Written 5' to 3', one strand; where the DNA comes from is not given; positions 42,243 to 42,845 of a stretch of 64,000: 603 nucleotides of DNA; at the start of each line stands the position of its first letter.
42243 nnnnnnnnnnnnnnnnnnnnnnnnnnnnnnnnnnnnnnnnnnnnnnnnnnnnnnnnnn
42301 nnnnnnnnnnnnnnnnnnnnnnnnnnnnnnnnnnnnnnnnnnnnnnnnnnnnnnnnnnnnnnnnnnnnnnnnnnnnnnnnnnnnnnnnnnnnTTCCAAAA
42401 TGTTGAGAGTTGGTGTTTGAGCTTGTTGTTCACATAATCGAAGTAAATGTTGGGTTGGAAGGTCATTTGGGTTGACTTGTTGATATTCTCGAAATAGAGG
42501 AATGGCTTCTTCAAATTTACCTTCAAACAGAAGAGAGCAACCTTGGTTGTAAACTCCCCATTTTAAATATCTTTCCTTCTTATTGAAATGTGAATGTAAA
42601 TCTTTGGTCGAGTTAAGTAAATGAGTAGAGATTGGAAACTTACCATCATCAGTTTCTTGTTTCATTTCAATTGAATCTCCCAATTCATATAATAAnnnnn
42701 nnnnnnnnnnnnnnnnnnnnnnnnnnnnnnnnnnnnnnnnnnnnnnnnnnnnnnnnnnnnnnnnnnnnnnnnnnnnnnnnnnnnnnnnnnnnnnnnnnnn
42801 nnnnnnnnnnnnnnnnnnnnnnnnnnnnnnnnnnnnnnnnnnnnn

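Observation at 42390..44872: Catalytically degenerate cyclase-homology domain fused to TPR-like repeats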

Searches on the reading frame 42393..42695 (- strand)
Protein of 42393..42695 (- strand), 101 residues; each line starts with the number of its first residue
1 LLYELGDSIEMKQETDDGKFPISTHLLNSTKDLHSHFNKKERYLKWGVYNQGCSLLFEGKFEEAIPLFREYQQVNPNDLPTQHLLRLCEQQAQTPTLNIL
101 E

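Call 57: search_solved_structures(query=A3, max_evalue=10, show_alignments=2)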
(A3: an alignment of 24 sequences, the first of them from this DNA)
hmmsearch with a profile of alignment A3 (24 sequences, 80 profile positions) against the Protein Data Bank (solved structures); distinct sequences matched with E-value up to 10: 53.
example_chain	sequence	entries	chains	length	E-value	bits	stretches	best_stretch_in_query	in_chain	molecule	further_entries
4ozs_A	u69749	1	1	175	1.1e-06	31.9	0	32-66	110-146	Alpha solenoid protein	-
6frk_r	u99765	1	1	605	0.00033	23.9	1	34-67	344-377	Signal recognition particle subunit SRP72,Signal recognition particle subunit SRP72,Signal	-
7obq_z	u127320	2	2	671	0.00051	23.3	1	34-67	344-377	Signal recognition particle subunit SRP72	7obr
7nfx_z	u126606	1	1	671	0.00056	23.1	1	34-67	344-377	Signal recognition particle subunit SRP72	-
8qvw_B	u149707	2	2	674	0.00062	23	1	34-67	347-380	Signal recognition particle subunit SRP72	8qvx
8bu0_A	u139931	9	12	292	0.0007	22.8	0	32-53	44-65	Consensus tetratricopeptide repeat protein | Crystal structure of an 8-repeat consensus TPR superhelix with Zinc. | Monomer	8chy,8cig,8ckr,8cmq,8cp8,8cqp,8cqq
8a3t_F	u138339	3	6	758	0.0011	22.2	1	25-75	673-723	Anaphase-promoting complex subunit CDC27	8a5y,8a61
2fo7_A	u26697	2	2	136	0.0035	20.6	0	32-53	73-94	SYNTHETIC CONSENSUS TPR PROTEIN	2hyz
8ch0_A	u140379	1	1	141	0.0046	20.2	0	32-53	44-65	Consensus tetratricopeptide repeat protein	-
1na0_A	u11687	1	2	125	0.013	18.8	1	29-65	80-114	designed protein CTPR3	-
2xev_A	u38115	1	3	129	0.017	18.3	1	31-61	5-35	YBGF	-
2wqh_A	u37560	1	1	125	0.028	17.7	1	32-66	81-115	CTPR3Y3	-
3kd7_A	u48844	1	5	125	0.039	17.2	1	31-66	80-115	CTPR390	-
3vjf_A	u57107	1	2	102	0.044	17.1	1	24-78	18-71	WA20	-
1na3_A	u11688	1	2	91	0.055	16.8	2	29-66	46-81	designed protein CTPR2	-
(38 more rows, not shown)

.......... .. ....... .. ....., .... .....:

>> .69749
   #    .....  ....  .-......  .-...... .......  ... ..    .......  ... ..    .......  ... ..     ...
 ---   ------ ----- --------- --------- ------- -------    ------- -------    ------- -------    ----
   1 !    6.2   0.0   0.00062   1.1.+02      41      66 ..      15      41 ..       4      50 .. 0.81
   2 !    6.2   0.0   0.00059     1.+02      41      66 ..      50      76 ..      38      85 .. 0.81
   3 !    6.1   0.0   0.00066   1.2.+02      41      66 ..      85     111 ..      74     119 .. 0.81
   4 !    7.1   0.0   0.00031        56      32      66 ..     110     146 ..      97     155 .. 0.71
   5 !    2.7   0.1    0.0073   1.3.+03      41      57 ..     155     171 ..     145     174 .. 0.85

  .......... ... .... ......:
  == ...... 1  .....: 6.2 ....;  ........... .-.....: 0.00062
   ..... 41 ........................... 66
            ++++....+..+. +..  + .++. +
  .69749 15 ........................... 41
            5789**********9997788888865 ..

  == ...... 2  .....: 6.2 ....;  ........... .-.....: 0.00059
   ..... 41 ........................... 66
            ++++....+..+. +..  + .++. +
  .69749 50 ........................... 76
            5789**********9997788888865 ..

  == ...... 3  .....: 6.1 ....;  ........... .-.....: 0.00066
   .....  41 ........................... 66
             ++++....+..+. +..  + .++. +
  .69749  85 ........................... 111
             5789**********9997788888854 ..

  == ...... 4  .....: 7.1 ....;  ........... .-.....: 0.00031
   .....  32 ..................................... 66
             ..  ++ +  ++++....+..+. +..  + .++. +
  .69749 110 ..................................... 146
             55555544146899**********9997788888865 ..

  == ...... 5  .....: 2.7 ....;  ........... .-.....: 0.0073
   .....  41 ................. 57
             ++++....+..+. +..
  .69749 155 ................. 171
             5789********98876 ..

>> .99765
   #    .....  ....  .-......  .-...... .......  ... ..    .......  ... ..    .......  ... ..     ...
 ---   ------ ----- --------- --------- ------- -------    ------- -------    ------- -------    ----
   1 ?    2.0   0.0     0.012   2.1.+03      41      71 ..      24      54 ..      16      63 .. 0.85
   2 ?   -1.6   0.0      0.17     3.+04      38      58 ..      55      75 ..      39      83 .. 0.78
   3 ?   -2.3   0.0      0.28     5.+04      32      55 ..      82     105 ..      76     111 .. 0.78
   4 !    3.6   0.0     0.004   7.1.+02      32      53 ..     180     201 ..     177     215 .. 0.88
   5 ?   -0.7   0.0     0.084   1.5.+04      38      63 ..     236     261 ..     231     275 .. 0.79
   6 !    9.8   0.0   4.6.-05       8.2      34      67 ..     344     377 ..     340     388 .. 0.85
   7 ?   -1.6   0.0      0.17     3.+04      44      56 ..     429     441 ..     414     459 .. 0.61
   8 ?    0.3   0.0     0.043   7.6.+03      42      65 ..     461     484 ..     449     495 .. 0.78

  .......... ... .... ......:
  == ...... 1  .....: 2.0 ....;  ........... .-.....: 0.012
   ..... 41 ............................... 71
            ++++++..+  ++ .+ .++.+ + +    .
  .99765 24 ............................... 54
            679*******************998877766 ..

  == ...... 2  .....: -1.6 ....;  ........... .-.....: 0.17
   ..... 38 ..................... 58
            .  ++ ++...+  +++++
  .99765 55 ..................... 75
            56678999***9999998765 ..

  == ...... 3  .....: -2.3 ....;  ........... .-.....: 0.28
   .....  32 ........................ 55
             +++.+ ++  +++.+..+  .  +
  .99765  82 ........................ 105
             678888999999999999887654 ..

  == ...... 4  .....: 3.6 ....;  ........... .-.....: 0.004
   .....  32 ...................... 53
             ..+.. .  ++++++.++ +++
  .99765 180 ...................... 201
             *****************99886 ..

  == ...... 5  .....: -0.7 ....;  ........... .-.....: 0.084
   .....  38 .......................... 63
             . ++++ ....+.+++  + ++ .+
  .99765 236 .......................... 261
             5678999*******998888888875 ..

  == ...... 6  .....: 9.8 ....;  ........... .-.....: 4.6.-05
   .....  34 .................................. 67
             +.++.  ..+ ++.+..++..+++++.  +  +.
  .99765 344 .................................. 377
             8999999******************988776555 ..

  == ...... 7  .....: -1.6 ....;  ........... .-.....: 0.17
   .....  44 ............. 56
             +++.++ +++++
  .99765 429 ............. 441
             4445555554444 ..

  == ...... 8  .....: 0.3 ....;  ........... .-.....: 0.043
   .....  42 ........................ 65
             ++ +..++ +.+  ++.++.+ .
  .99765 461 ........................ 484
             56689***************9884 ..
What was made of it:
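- On TPR repeat domain (Pfam TPR_1/TPR_2): The tail profile hits SRP72, CDC27 and consensus TPR at E=3e-4 to 1e-3 (call 57).
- Checked: The tail profile hits TPR and solenoid proteins at E=1e-6 to 1e-3 (call 57).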
